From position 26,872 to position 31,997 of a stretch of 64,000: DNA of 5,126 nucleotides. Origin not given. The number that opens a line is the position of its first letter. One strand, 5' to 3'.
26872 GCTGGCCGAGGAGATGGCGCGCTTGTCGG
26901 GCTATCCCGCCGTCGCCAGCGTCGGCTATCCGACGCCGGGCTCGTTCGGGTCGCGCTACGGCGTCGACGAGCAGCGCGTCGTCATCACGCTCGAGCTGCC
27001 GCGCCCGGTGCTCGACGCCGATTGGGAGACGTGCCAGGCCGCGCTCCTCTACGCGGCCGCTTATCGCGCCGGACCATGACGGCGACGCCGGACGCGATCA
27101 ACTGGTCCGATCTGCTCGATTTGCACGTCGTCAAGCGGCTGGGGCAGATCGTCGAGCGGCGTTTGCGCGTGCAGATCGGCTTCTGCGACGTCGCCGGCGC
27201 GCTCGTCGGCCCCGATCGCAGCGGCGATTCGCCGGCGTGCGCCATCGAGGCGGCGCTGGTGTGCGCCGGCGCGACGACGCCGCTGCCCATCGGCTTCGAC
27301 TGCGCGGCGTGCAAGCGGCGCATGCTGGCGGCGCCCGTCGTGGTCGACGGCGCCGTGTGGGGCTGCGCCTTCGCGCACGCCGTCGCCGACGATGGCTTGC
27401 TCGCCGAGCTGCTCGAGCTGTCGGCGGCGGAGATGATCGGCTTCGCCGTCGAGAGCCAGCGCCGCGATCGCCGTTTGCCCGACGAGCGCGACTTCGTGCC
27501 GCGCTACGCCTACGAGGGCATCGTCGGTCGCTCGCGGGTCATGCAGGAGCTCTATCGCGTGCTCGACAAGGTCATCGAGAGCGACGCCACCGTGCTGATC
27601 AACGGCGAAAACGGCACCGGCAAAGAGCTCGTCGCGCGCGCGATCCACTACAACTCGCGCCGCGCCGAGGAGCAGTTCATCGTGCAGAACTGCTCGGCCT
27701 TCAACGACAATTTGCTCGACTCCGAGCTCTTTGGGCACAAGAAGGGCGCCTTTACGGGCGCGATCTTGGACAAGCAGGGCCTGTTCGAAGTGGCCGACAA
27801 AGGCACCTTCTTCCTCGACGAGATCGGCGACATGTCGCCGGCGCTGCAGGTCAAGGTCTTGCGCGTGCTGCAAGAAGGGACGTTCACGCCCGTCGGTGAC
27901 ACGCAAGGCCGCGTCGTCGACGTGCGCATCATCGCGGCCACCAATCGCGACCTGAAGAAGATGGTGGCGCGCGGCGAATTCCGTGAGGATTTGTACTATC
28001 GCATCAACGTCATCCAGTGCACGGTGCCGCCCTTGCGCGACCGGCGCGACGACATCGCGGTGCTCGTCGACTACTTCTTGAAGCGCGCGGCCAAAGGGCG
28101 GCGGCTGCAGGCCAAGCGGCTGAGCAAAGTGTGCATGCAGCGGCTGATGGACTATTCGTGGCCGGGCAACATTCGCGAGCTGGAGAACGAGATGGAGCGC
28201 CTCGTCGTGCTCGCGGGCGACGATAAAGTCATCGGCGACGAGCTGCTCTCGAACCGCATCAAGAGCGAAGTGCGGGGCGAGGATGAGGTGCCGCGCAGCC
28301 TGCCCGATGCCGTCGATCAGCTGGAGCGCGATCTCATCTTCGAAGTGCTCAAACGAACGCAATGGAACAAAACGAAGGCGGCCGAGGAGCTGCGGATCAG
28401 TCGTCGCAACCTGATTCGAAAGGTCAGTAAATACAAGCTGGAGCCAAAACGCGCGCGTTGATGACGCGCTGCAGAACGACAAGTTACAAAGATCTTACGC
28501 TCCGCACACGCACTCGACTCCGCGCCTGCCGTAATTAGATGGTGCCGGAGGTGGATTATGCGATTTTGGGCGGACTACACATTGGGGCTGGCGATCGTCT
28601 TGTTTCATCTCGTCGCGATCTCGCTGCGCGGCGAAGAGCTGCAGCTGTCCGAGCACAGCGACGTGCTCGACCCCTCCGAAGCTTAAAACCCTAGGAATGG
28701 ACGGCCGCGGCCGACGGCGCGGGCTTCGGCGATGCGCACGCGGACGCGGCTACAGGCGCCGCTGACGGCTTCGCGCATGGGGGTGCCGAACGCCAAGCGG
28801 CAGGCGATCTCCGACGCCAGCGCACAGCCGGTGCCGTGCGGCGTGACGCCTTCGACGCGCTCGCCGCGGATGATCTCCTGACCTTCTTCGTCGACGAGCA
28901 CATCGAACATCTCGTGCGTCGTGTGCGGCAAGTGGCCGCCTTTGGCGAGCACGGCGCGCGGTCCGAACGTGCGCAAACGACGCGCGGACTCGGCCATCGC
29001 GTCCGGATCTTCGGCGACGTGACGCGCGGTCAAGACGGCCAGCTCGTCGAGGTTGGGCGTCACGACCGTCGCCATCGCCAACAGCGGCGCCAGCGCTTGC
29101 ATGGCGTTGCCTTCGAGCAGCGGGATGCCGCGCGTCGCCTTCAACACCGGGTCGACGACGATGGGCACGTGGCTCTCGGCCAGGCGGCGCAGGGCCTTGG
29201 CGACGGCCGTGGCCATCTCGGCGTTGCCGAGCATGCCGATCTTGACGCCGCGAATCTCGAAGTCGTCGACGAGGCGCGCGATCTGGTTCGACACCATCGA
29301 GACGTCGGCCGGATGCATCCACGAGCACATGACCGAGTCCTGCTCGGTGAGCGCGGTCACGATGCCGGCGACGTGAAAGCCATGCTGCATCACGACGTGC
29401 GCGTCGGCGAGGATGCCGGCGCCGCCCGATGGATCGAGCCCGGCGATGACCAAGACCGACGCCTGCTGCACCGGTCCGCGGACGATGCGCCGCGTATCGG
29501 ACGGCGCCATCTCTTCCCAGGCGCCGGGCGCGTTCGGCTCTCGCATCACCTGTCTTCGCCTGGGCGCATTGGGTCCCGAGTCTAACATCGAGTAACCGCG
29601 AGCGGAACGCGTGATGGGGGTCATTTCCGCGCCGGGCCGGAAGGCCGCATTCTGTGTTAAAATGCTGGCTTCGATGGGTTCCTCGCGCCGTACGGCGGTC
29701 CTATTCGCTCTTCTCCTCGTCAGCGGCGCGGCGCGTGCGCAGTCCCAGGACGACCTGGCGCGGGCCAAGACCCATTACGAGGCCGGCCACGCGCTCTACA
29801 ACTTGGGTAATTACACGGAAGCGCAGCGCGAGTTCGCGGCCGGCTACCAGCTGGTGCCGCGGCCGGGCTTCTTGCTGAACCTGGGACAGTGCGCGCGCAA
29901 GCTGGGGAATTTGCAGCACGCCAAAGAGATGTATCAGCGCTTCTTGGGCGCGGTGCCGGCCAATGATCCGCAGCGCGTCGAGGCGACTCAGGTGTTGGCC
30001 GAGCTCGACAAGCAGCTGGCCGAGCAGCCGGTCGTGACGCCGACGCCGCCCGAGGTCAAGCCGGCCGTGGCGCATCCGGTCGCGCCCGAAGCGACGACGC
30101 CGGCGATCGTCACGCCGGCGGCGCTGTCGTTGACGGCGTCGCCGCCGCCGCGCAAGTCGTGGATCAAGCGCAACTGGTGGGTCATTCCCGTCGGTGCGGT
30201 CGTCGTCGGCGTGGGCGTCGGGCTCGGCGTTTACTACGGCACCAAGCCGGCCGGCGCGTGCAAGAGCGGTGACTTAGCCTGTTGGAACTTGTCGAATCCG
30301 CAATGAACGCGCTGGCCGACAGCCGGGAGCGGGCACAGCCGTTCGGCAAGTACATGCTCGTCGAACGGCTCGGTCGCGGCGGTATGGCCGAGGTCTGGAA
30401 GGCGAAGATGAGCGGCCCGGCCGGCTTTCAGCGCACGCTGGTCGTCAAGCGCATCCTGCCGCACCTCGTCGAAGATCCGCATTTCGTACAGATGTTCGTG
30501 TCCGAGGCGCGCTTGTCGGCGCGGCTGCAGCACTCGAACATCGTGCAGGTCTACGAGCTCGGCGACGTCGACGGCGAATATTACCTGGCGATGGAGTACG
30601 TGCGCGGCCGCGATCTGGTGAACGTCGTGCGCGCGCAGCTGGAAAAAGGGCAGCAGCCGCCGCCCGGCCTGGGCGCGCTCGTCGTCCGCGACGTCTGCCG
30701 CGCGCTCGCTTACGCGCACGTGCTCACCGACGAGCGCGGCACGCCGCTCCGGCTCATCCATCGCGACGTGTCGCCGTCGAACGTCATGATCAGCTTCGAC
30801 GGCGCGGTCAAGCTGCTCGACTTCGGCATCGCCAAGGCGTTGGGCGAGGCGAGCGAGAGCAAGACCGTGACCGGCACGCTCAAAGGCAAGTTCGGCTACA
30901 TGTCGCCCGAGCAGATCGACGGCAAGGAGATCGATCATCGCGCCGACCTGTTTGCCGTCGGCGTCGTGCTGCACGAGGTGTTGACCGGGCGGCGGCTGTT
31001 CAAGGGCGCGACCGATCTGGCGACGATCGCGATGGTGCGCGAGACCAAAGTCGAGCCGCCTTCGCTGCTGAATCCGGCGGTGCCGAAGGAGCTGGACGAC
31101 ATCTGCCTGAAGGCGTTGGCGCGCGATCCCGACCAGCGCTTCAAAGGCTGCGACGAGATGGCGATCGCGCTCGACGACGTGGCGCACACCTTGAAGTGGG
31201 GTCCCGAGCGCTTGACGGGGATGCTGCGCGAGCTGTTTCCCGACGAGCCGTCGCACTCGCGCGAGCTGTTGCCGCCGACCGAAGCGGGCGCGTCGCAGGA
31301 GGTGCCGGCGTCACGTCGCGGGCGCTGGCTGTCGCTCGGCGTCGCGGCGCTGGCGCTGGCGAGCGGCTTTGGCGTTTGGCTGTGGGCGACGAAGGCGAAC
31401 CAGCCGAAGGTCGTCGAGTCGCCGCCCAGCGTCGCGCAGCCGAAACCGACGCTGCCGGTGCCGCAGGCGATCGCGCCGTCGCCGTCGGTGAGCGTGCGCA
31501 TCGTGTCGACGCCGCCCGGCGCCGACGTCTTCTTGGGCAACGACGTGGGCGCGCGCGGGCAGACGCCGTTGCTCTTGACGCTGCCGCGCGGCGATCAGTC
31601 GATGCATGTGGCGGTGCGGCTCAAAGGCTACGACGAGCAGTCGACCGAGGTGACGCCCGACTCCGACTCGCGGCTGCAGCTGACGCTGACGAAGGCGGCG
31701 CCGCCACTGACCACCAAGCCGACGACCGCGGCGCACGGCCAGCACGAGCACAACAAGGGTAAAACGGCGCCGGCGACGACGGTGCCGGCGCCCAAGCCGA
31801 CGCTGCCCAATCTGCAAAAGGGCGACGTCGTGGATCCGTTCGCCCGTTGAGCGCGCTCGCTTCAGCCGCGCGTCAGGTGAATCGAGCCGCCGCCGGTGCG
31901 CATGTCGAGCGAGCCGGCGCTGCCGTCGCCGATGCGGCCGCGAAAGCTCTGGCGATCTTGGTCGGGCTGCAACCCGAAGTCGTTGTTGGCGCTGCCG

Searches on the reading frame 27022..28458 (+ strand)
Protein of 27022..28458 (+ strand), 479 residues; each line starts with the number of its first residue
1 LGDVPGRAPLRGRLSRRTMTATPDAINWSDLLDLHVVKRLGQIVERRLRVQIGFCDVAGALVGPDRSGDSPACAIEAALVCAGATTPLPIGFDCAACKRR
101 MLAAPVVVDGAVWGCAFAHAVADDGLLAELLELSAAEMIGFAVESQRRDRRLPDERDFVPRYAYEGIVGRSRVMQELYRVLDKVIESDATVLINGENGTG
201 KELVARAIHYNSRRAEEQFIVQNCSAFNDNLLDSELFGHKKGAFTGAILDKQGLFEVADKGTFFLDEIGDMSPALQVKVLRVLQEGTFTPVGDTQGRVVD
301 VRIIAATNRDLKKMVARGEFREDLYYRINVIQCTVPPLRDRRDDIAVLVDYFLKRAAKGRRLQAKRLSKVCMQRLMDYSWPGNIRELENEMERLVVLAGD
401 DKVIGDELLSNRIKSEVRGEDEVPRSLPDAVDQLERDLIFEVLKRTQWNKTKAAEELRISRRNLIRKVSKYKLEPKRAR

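Call 33: search_protein_families(library=pfam, proteins=[window:27022-28458:+], max_evalue=0.00001)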
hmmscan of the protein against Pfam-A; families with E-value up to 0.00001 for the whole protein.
window:27022-28458:+ (479 aa): 5 families
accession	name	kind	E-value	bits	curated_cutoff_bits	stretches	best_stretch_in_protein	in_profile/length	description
PF00158.32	Sigma54_activat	-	4.1e-70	235.3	20.2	1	167-332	1-166/168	Sigma-54 interaction domain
PF14532.12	Sigma54_activ_2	-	1.4e-22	80.9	25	1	168-338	1-138/138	Sigma-54 interaction domain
PF25601.1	AAA_lid_14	-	3.1e-22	78.6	27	1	339-420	1-81/87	AAA+ ATPase lid domain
PF02954.25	HTH_8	-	6.7e-13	48.6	22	1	431-471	2-42/42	Bacterial regulatory protein, Fis family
PF07724.20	AAA_2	-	5.5e-06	26.9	27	1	189-316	4-132/166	AAA domain (Cdc48 subfamily)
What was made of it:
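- Checked: Activator: a sigma-54 activator is encoded at 27022/27076-28461 (Sigma54_activat, 4e-70; call 33).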

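Call 65: find_homologous_proteins(query=window:27076-28458:+, max_evalue=1e-80)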
Query window:27076-28458:+ (461 aa): 4417 proteins with E <= 1e-80 among 8000 candidates; the best 120 are listed.
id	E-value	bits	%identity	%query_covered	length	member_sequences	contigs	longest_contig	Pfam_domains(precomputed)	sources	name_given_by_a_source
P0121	0.0e+0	1024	100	100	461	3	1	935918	PF00158.33,PF07724.21,PF25601.2,PF02954.26,PF14532.13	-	-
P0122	6.3e-243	825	82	100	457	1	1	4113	PF00158.33,PF07724.21,PF25601.2,PF02954.26,PF14532.13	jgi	jgi:transcriptional regulator with PAS, ATPase and Fis domain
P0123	5.1e-241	819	82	100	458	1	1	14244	PF00158.33,PF07724.21,PF25601.2,PF02954.26,PF14532.13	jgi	jgi:transcriptional regulator with PAS, ATPase and Fis domain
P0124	4.6e-236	802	80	99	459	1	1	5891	PF00158.33,PF07724.21,PF25601.2,PF02954.26,PF14532.13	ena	-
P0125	3.3e-232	790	80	98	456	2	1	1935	PF00158.33,PF07724.21,PF25601.2,PF02954.26,PF14532.13,PF07728.21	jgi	jgi:two-component system response regulator HupR/HoxA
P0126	2.0e-229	780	79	98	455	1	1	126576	PF00158.33,PF07724.21,PF25601.2,PF02954.26,PF14532.13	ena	-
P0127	1.5e-227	774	79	99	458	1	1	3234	PF00158.33,PF07724.21,PF25601.2,PF02954.26,PF14532.13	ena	-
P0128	2.1e-227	774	78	99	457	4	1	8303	PF00158.33,PF07724.21,PF25601.2,PF02954.26,PF14532.13,PF13191.13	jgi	jgi:transcriptional regulator with PAS, ATPase and Fis domain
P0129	4.0e-227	773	78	98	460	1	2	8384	PF00158.33,PF07724.21,PF25601.2,PF02954.26,PF14532.13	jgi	jgi:two-component system, NtrC family, response regulator HupR/HoxA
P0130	5.5e-227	772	78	99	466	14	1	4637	PF00158.33,PF07724.21,PF25601.2,PF02954.26,PF14532.13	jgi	-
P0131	1.5e-226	771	77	100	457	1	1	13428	PF00158.33,PF25601.2,PF02954.26,PF14532.13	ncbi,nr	ncbi:MAG: nitrogen fixation protein NifA [Myxococcales bacterium]|nr:nitrogen fixation protein NifA 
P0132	1.7e-226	771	78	99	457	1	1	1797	PF00158.33,PF07724.21,PF25601.2,PF02954.26,PF14532.13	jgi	jgi:transcriptional regulator with PAS, ATPase and Fis domain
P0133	2.9e-226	770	77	99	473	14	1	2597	PF00158.33,PF07724.21,PF25601.2,PF02954.26,PF14532.13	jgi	-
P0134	3.1e-226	770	78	98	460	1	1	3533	PF00158.33,PF07724.21,PF25601.2,PF02954.26,PF14532.13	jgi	jgi:two-component system, NtrC family, response regulator HupR/HoxA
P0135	4.2e-226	769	77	99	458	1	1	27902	PF00158.33,PF07724.21,PF25601.2,PF02954.26,PF14532.13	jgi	jgi:two-component system response regulator HupR/HoxA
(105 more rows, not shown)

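Call 66: find_encoding_contigs(protein=P0126, flank=10000, max_places=2)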
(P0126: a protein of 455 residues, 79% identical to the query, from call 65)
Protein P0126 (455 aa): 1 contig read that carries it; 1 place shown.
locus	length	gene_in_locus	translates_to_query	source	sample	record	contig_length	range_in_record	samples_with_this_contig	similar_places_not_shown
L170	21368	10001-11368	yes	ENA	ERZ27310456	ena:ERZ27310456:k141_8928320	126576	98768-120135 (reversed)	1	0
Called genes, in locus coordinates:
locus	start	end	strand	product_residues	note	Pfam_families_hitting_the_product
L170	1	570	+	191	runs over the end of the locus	PF13785:DUF4178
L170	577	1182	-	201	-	PF00226:DnaJ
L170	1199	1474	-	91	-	PF07238:PilZ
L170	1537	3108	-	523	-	PF10150:RNase_E_G, PF20833:RNase_E_G_Thio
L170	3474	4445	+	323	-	PF01073:3Beta_HSD, PF01370:Epimerase, PF02719:Polysacc_synt_2 (weak), PF04321:RmlD_sub_bind, PF05368:NmrA, PF07993:NAD_binding_4, PF13460:NAD_binding_10, PF16363:GDP_Man_Dehyd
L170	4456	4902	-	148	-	PF03350:UPF0114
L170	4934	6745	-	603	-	PF00082:Peptidase_S8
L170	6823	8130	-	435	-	PF00027:cNMP_binding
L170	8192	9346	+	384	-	-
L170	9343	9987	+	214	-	PF00246:Peptidase_M14, PF10994:DUF2817 (weak), PF24827:AstE_AspA_cat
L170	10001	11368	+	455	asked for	PF00158:Sigma54_activat, PF14532:Sigma54_activ_2, PF07724:AAA_2 (weak), PF25601:AAA_lid_14, PF02954:HTH_8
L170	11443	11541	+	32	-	-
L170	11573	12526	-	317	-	PF08543:Phos_pyr_kin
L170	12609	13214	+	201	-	PF13424:TPR_12 (faint), PF07719:TPR_2 (weak), PF13432:TPR_16, PF21033:RMD1-3 (weak), PF14559:TPR_19 (weak), PF00515:TPR_1 (weak), PF07719:TPR_2 (weak), PF13174:TPR_6 (weak), +4 more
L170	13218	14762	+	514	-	PF00069:Pkinase, PF07714:PK_Tyr_Ser-Thr, PF08308:PEGA (weak)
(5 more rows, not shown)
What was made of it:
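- Tried and rejected: Its 79%-identical relative lies in a locus with identical gene order throughout, so the linkage is uninformative (calls 65, 66).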

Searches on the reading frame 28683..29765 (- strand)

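Call 33: search_protein_families(library=pfam, proteins=[window:28683-29765:-], max_evalue=0.00001)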
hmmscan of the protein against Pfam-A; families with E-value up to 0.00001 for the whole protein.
window:28683-29765:- (360 aa): 2 families
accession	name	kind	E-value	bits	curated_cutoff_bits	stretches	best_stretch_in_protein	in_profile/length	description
PF08543.17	Phos_pyr_kin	-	1.8e-64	217.9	27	1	111-354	1-241/246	Phosphomethylpyrimidine kinase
PF01256.23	Carb_kinase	-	2.5e-06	27.6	27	1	104-339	1-214/242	NAD(P)H-hydrate dehydratase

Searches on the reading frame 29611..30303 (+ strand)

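Call 33: search_protein_families(library=pfam, proteins=[window:29611-30303:+], max_evalue=0.00001)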
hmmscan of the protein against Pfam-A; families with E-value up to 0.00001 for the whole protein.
window:29611-30303:+ (231 aa): 4 families
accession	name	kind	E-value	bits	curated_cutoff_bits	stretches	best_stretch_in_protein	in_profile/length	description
PF07719.23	TPR_2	-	1.5e-08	34.6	27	0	52-84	1-33/34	Tetratricopeptide repeat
PF13181.12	TPR_8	-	2.6e-07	30.7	25.7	0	88-113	4-29/34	Tetratricopeptide repeat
PF13432.12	TPR_16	-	5.8e-07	30.3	32.7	1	56-118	1-64/65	Tetratricopeptide repeat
PF00515.34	TPR_1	-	6.7e-06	26.1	27.8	0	88-110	4-26/34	Tetratricopeptide repeat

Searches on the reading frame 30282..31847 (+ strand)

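Call 33: search_protein_families(library=pfam, proteins=[window:30282-31847:+], max_evalue=0.00001)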
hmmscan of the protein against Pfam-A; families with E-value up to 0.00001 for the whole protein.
window:30282-31847:+ (522 aa): 3 families
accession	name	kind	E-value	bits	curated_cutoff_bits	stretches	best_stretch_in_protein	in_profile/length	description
PF00069.31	Pkinase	-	1.5e-38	133.2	31.7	1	24-288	1-253/263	Protein kinase domain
PF07714.23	PK_Tyr_Ser-Thr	-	5.6e-30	104.9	23.1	1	26-287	3-249/258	Protein tyrosine and serine/threonine kinase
PF08308.17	PEGA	-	1.4e-07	31.7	20.8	1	403-470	2-66/71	PEGA domain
